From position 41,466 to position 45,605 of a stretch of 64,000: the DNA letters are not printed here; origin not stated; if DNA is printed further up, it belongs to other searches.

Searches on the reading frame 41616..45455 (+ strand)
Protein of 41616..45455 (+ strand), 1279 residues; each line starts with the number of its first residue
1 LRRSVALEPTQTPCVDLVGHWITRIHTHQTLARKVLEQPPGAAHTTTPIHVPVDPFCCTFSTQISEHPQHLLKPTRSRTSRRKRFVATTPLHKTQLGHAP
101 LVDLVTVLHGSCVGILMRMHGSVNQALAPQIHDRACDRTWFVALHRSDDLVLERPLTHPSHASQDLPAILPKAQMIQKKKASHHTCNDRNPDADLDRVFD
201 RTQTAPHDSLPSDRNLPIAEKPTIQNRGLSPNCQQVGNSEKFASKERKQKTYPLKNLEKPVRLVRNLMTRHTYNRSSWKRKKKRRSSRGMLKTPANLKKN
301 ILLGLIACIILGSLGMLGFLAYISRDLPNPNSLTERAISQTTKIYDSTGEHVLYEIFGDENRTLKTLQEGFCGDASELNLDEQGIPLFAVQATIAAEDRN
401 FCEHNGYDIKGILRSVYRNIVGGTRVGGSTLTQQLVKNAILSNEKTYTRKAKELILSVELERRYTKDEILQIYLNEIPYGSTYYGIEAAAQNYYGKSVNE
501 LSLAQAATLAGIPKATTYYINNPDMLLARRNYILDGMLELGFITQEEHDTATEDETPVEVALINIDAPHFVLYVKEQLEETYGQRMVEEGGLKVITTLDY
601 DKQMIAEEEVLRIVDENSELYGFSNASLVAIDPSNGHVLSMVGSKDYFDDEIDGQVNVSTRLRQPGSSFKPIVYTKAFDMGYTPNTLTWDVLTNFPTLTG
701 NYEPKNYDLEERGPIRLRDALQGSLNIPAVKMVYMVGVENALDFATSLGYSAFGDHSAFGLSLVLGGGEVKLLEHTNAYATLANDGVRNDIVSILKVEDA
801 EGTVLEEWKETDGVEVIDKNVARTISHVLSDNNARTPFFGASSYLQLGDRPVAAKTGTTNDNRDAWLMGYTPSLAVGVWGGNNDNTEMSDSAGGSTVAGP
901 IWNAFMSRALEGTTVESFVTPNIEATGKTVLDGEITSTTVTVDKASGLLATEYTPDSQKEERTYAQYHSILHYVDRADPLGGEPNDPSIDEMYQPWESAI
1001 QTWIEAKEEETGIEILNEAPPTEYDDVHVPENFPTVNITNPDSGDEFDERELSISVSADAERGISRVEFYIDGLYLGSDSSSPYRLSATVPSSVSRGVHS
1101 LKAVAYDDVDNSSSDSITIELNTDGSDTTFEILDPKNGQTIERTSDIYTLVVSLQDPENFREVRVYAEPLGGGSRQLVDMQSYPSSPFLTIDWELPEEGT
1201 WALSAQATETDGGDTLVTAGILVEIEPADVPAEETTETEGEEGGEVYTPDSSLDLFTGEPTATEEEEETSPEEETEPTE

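Call 9: search_protein_families(library=pfam, proteins=[window:41616-45455:+], max_evalue=0.001)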
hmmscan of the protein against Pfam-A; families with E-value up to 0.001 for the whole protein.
window:41616-45455:+ (1279 aa): 3 families
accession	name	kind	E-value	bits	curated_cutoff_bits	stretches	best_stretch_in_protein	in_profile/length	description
PF00912.28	Transgly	-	1.6e-55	187.7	27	1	382-537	19-177/178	Transglycosylase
PF00905.27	Transpeptidase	-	3.9e-21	76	22.1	1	627-906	2-298/299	Penicillin binding protein transpeptidase domain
PF17957.7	Big_7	-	2.5e-16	60.5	24.1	1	1034-1103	1-70/70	Bacterial Ig domain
